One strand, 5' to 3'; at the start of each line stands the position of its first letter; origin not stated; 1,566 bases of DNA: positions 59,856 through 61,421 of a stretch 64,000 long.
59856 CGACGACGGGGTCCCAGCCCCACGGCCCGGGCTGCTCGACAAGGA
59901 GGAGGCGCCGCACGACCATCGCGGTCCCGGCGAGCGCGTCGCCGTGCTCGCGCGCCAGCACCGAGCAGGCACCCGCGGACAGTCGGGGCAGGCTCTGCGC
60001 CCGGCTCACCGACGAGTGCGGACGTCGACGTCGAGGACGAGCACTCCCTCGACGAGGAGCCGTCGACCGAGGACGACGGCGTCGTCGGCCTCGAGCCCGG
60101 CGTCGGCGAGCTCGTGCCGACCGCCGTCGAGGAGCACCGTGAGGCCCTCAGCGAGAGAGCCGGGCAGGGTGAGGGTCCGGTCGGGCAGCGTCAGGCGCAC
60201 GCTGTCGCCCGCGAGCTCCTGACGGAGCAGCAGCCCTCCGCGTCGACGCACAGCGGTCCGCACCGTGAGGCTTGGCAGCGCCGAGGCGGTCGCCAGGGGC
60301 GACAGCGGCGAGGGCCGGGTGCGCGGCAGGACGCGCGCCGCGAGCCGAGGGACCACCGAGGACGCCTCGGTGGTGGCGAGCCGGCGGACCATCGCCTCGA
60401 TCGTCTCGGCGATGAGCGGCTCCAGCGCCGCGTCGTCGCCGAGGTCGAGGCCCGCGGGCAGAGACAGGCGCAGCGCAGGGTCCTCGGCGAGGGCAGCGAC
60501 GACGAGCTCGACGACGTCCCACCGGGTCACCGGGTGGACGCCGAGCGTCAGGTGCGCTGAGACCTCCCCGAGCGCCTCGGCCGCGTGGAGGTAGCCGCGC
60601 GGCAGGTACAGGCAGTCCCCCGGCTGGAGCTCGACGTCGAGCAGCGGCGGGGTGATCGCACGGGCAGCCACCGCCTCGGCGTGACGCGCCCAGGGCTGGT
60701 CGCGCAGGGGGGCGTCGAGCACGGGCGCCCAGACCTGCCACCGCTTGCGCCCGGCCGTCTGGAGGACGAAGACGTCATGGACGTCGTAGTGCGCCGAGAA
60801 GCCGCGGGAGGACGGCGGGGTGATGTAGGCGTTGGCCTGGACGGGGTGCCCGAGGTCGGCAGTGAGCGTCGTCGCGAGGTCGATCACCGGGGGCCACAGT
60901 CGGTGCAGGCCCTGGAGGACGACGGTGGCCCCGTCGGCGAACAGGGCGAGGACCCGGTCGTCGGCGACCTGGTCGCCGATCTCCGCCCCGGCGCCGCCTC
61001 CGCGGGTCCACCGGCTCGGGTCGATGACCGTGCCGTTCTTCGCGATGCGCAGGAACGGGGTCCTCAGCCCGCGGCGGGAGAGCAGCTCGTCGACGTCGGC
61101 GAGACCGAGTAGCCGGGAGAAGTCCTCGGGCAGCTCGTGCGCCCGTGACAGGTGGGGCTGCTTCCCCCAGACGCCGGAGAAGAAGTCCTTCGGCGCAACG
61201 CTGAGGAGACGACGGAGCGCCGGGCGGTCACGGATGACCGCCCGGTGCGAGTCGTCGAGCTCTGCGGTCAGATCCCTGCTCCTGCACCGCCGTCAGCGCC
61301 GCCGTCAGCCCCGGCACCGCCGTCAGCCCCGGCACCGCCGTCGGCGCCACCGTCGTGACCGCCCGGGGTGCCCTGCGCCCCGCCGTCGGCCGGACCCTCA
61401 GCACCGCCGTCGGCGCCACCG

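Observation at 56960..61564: Tightly coupled five-gene operon: acidic DGG-repeat ORF, start-less JmjC/cupin oxygenase, sucrase/ferredoxin-like protein, hydrolase, CysRS-tail protein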

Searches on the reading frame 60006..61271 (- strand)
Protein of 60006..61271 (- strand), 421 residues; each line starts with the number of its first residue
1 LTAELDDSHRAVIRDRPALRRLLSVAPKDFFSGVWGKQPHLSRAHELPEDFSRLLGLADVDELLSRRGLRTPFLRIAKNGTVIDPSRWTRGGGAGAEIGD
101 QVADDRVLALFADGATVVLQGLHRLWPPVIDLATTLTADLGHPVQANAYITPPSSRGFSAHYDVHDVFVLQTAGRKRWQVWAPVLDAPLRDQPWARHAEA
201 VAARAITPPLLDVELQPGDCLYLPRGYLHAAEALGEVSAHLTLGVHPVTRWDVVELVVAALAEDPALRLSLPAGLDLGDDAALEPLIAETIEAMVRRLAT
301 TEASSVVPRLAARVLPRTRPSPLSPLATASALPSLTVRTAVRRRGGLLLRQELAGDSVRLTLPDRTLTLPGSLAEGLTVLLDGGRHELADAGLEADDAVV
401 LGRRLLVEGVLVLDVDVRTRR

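Call 5: search_protein_families(library=pfam, proteins=[window:60006-61271:-], max_evalue=0.01)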
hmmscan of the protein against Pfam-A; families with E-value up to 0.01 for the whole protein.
window:60006-61271:- (421 aa): 2 families
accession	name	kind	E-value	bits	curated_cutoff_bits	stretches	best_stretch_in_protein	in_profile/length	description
PF08007.18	JmjC_2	-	7.2e-26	90.6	22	1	143-248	23-122/127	JmjC domain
PF13621.12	Cupin_8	-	2.6e-08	34.5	27.4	1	142-238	130-239/252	Cupin-like domain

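Call 6: search_protein_families(library=ncbifam, proteins=[window:60006-61271:-], max_evalue=0.01)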
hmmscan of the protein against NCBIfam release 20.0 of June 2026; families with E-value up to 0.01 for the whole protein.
window:60006-61271:- (421 aa): 0 families

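Call 7: find_homologous_proteins(query=window:60006-61271:-, max_evalue=1e-10)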
Query window:60006-61271:- (421 aa): 6302 proteins with E <= 1e-10 among 8000 candidates; the best 120 are listed.
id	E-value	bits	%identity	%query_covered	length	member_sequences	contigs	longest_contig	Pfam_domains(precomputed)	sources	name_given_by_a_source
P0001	9.3e-180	616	100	70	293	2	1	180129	PF13621.13,PF08007.19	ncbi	-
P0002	1.0e-158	547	67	94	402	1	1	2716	PF13621.13,PF08007.19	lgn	-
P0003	2.7e-136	473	59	95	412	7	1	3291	PF13621.13,PF08007.19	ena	-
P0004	1.7e-134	467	59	97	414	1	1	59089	PF13621.13,PF08007.19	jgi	jgi:lysine-specific demethylase/histidyl-hydroxylase NO66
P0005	6.1e-133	462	57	95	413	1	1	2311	PF13621.13,PF08007.19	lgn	-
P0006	1.3e-132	461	57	95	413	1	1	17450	PF13621.13,PF08007.19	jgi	jgi:lysine-specific demethylase/histidyl-hydroxylase NO66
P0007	8.4e-132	458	58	95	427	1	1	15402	PF13621.13,PF08007.19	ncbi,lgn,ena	-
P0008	2.5e-131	457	58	95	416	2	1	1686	PF13621.13,PF08007.19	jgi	jgi:lysine-specific demethylase/histidyl-hydroxylase NO66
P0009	4.2e-131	456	58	92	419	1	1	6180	PF13621.13,PF08007.19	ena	-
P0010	1.4e-130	454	56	94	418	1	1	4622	PF13621.13,PF08007.19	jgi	jgi:lysine-specific demethylase/histidyl-hydroxylase NO66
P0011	4.1e-130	453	56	93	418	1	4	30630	PF13621.13,PF08007.19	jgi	jgi:lysine-specific demethylase/histidyl-hydroxylase NO66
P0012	7.8e-130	452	58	95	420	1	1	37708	PF13621.13,PF08007.19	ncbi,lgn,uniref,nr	ncbi:cupin domain-containing protein [Actinokineospora xionganensis]|uniref:Cupin-like domain-contai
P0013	1.0e-129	451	58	95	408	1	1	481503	PF13621.13,PF08007.19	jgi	-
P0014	1.5e-129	451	57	95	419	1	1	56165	PF13621.13,PF08007.19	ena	-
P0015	2.8e-129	450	58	95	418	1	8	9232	PF13621.13,PF08007.19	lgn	-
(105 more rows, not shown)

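Call 10: find_encoding_contigs(protein=P0001, flank=10000, max_places=3)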
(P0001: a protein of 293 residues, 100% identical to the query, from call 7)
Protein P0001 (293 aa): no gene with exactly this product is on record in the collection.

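Call 11: find_related_loci(query=A1, collection=genome_contigs, flank=10000)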
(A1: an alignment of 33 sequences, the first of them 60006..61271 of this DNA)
Query A1 (421 aa) in genome_contigs; peptide patterns used: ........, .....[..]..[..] (x = any residue, [..] = any of these).
600 stretches matched a pattern (row limit reached: there are more); 578 encode a relative of the query (tblastn E <= 1e-3); the best 80 are kept; 80 distinct loci.
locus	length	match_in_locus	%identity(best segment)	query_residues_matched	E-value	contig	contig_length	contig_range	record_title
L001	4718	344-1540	59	15-412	5e-137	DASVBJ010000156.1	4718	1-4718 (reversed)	MAG TPA_asm: Actinomycetes bacterium isolate SMAG_U1976 k141_1233444, whole genome shotgun sequence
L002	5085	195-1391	56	17-414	3e-130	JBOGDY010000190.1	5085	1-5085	MAG: Actinomycetes bacterium isolate SD8021_metabat2.bin.4 NODE_1145_length_5085_cov_3.189391, whole genome shotgun sequ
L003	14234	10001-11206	56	17-414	1e-128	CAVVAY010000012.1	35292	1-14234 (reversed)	MAG: uncultured Actinomycetota bacterium isolate MFD04212.bin.1.215 genome assembly, contig: contig_78096, whole genome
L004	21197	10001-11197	57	15-412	4e-128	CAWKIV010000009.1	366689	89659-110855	MAG: uncultured Actinomycetota bacterium isolate MFD02840.bin.1.327 genome assembly, contig: contig_21876, whole genome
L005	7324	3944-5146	55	11-412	4e-128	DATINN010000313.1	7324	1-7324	MAG TPA_asm: Mycobacteriales bacterium isolate SMAG_U15797 k141_494662, whole genome shotgun sequence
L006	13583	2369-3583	58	16-414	9e-127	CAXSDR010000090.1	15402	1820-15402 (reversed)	MAG: uncultured Motilibacteraceae bacterium isolate private_X16_metawrap_bin.23 genome assembly, contig: private_X16_met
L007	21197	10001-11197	55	15-402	3e-124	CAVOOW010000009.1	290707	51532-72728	MAG: uncultured Actinomycetota bacterium isolate MFD00392.bin.1.14 genome assembly, contig: contig_44343, whole genome s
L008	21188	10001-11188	56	19-412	1e-123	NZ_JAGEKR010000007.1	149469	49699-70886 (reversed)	Allobranchiibius sp. CTAmp26 CTAmp26_contig_7, whole genome shotgun sequence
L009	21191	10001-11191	55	15-412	2e-123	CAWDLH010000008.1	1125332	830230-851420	MAG: uncultured Actinomycetota bacterium isolate MFD04944.bin.1.265 genome assembly, contig: contig_31154, whole genome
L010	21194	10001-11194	54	14-412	5e-123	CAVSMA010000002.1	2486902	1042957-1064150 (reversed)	MAG: uncultured Actinomycetota bacterium isolate MFD04944.bin.1.194 genome assembly, contig: contig_15770, whole genome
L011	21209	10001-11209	56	16-414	3e-129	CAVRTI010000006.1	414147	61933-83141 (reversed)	MAG: uncultured Actinomycetota bacterium isolate MFD04212.bin.2.192 genome assembly, contig: contig_1921, whole genome s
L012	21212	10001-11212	54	16-413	1e-121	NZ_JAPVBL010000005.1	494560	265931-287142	Modestobacter sp. VKM Ac-2982 n5, whole genome shotgun sequence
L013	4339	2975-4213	53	10-412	2e-123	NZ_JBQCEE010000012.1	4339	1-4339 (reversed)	MAG: Jatrophihabitans sp. isolate bin1080 k127_6272930, whole genome shotgun sequence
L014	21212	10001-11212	55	16-413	2e-121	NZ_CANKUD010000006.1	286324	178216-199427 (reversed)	Uncultured Modestobacter sp. isolate 2B2-61.fasta NODE_6, whole genome shotgun sequence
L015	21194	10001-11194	53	16-412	2e-119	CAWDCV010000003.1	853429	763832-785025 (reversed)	MAG: uncultured Actinomycetota bacterium isolate MFD04850.bin.1.9 genome assembly, contig: contig_31337, whole genome sh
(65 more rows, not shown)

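Call 23: search_solved_structures(query=window:60006-61271:-, max_evalue=0.001, show_alignments=1)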
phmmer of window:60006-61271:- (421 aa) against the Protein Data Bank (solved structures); distinct sequences matched with E-value up to 0.001: 14.
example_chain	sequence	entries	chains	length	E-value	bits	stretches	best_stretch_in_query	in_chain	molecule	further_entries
4ccn_A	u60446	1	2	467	8.5e-22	80.9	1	25-272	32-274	BIFUNCTIONAL LYSINE-SPECIFIC DEMETHYLASE AND HISTIDYL-HYDROXYLASE NO66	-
4e4h_A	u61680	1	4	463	1.4e-21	80.2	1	25-272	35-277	Lysine-specific demethylase NO66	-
4ccj_A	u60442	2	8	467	1.4e-21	80.2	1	25-272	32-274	BIFUNCTIONAL LYSINE-SPECIFIC DEMETHYLASE AND HISTIDYL-HYDROXYLASE NO66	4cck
4diq_A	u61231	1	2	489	1.6e-21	80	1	25-272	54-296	Lysine-specific demethylase NO66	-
4y33_A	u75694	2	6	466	2.4e-21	79.5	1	25-272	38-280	Bifunctional lysine-specific demethylase and histidyl-hydroxylase NO66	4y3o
4ccm_A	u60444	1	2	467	2.4e-21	79.5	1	25-272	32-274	BIFUNCTIONAL LYSINE-SPECIFIC DEMETHYLASE AND HISTIDYL-HYDROXYLASE NO66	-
4cco_A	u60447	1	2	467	2.4e-21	79.4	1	25-272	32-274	BIFUNCTIONAL LYSINE-SPECIFIC DEMETHYLASE AND HISTIDYL-HYDROXYLASE NO66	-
4y4r_A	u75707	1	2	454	2.5e-21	79.4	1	25-265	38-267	Bifunctional lysine-specific demethylase and histidyl-hydroxylase NO66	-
4bxf_A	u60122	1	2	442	3.5e-16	62.4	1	136-277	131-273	BIFUNCTIONAL LYSINE-SPECIFIC DEMETHYLASE AND HISTIDYL-HYDROXYLASE MINA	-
2xdv_A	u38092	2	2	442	5.3e-16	61.8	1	136-277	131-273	MYC-INDUCED NUCLEAR ANTIGEN | BIFUNCTIONAL LYSINE-SPECIFIC DEMETHYLASE AND HISTIDYL-HYDROXYLASE MINA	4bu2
4nub_A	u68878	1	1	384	3.4e-08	36.1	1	156-237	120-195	50S ribosomal protein L16 arginine hydroxylase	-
4ccl_A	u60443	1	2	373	1.4e-07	34.1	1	156-237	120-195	50S RIBOSOMAL PROTEIN L16 ARGININE HYDROXYLASE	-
4lit_A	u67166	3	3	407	1.6e-07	33.9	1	156-237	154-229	50S ribosomal protein L16 arginine hydroxylase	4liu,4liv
4csw_A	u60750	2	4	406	0.00024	23.4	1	26-412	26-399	CUPIN 4 FAMILY PROTEIN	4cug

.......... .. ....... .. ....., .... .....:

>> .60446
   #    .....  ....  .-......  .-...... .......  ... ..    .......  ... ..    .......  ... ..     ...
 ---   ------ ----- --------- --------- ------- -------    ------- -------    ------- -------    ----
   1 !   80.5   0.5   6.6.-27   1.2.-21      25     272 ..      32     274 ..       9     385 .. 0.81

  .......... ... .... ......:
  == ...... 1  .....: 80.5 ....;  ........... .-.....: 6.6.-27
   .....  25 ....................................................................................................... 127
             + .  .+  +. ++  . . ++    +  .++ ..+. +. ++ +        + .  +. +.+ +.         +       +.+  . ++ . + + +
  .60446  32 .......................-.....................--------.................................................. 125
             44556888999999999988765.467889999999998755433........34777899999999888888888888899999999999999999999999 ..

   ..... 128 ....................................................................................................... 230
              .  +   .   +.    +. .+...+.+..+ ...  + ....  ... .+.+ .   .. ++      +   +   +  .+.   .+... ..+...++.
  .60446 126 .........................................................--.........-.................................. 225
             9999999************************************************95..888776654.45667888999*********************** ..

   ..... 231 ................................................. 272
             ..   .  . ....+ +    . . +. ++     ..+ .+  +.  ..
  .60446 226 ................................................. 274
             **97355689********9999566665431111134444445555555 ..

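Call 24: find_encoding_contigs(protein=P0002, flank=3000, max_places=2)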
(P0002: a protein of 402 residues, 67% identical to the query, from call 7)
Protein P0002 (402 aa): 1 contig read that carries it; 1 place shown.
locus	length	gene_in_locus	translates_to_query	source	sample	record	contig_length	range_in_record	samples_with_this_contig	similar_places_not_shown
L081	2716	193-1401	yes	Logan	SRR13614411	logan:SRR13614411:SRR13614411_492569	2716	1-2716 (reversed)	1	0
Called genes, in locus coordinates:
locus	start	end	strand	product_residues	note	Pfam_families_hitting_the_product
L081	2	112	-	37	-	?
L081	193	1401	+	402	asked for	PF13621:Cupin_8 (weak), PF08007:JmjC_2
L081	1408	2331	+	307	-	PF06999:Suc_Fer-like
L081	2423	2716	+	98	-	?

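Call 26: find_encoding_contigs(protein=P0198, flank=3000, max_places=3)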
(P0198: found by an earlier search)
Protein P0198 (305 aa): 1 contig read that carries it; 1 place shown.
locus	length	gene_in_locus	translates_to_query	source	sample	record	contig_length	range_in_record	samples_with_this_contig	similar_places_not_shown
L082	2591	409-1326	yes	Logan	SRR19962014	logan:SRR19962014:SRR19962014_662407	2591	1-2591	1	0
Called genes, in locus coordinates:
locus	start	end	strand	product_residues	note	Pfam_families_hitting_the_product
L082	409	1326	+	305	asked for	PF13621:Cupin_8, PF08007:JmjC_2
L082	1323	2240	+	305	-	PF06999:Suc_Fer-like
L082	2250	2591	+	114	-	?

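Call 43: predict_structure(alignment_id=A1)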
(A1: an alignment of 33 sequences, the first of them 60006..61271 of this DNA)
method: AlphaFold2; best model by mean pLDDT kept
length: 421 residues; sequences in the alignment: 33
mean_pLDDT: 85.8   pTM: 0.74
mean pLDDT of the five models: 85.8, 85.6, 85.0, 84.5, 83.8
residues with pLDDT >= 90: 220; 70-90: 151; 50-70: 29; < 50: 21
segments of 3 or more residues with pLDDT < 50: 1-13, 417-421
pLDDT, mean of each block of 10 residues (from residue 1): 39 72 95 94 96 92 71 80 88 63 87 93 90 88 91 87 92 96 85 82 95 98 95 92 88 80 83 84 90 89 82 60 80 95 86 95 88 96 94 97 96 68 33
secondary structure, 60 per line:
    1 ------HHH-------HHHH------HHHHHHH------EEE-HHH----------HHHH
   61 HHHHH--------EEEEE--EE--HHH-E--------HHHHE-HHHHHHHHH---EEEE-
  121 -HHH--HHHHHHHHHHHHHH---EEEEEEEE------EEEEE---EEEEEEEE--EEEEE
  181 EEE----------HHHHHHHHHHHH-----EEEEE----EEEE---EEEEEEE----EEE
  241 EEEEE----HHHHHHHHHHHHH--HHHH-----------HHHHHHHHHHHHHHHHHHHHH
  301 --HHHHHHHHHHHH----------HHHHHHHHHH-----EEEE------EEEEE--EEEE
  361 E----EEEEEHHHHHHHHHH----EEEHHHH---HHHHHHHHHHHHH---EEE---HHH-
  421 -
elements in order: H17-20 H27-33 E40-42 H57-65 E74-78 H98-101 H104-112 E116-119 H127-140 E144-151 E158-162 E166-173 E176-183 H194-205 E211-215 E220-223 E227-233 E238-245 H250-262 H265-268 H280-300 H303-314 H325-334 E340-343 E350-354 E357-361 E366-370 H371-380 E385-387 H388-391 H395-407 E411-413

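Call 46: fold_search(model_id=the predicted structure, library=pdb)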
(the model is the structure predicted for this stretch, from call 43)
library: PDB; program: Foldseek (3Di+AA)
matches with E <= 10: 1771; with E <= 0.001: 508
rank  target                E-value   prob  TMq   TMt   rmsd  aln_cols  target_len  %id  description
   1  4e4h_C                8.7e-26  1.00  0.56  0.52  11.4       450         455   23  Crystal structure of Histone Demethylase NO66 (released 2013-01-30)
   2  4y4r_A                2.8e-25  1.00  0.53  0.51  11.5       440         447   22  Crystal structure of ribosomal oxygenase NO66 dimer mutant (released 2015-10-07)
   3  4ccn_A                3.1e-25  1.00  0.54  0.50  11.8       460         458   23  60S ribosomal protein L8 histidine hydroxylase (NO66 L299C/C300S) in complex with Mn(II), N-oxalylglycine (NOG) and 60 (released 2014-05-14)
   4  4y33_A                6.5e-25  1.00  0.55  0.51  11.6       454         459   22  Crystal of NO66 in complex with Ni(II)and N-oxalylglycine (NOG) (released 2015-10-07)
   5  4cco_A                6.5e-25  1.00  0.55  0.51  11.4       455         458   23  60S ribosomal protein L8 histidine hydroxylase (NO66 S373C) in complex with Mn(II), N-oxalylglycine (NOG) and 60S ribo (released 2014-05-14)
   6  4ccn_B                7.3e-25  1.00  0.55  0.50  11.5       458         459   22  60S ribosomal protein L8 histidine hydroxylase (NO66 L299C/C300S) in complex with Mn(II), N-oxalylglycine (NOG) and 60 (released 2014-05-14)
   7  4e4h_D                8.7e-25  1.00  0.53  0.49  12.3       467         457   23  Crystal structure of Histone Demethylase NO66 (released 2013-01-30)
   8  4e4h_B                9.2e-25  1.00  0.55  0.51  11.7       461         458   22  Crystal structure of Histone Demethylase NO66 (released 2013-01-30)
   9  4diq_A                1.1e-24  1.00  0.56  0.52  11.5       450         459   22  Crystal Structure of human NO66 (released 2012-03-07)
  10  4ccm_B                1.6e-24  1.00  0.56  0.52  11.5       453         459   22  60S ribosomal protein L8 histidine hydroxylase (NO66) in complex with Mn(II), N-oxalylglycine (NOG) and 60S ribosomal  (released 2014-05-14)
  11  4cck_C                2.4e-24  1.00  0.56  0.52  11.2       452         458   22  60S ribosomal protein L8 histidine hydroxylase (NO66) in complex with Mn(II) and N-oxalylglycine (NOG) (released 2014-05-14)
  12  4e4h_A                2.6e-24  1.00  0.56  0.52  11.5       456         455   22  Crystal structure of Histone Demethylase NO66 (released 2013-01-30)
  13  4diq_B                3.3e-24  1.00  0.56  0.52  11.5       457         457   22  Crystal Structure of human NO66 (released 2012-03-07)
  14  4y3o_B                3.5e-24  1.00  0.55  0.50  11.5       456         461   22  Crystal structure of Ribosomal oxygenase NO66 in complex with substrate Rpl8 peptide and Ni(II) and cofactor N-oxalygl (released 2015-10-07)
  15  4cck_D                4.6e-24  1.00  0.53  0.49  12.0       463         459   22  60S ribosomal protein L8 histidine hydroxylase (NO66) in complex with Mn(II) and N-oxalylglycine (NOG) (released 2014-05-14)
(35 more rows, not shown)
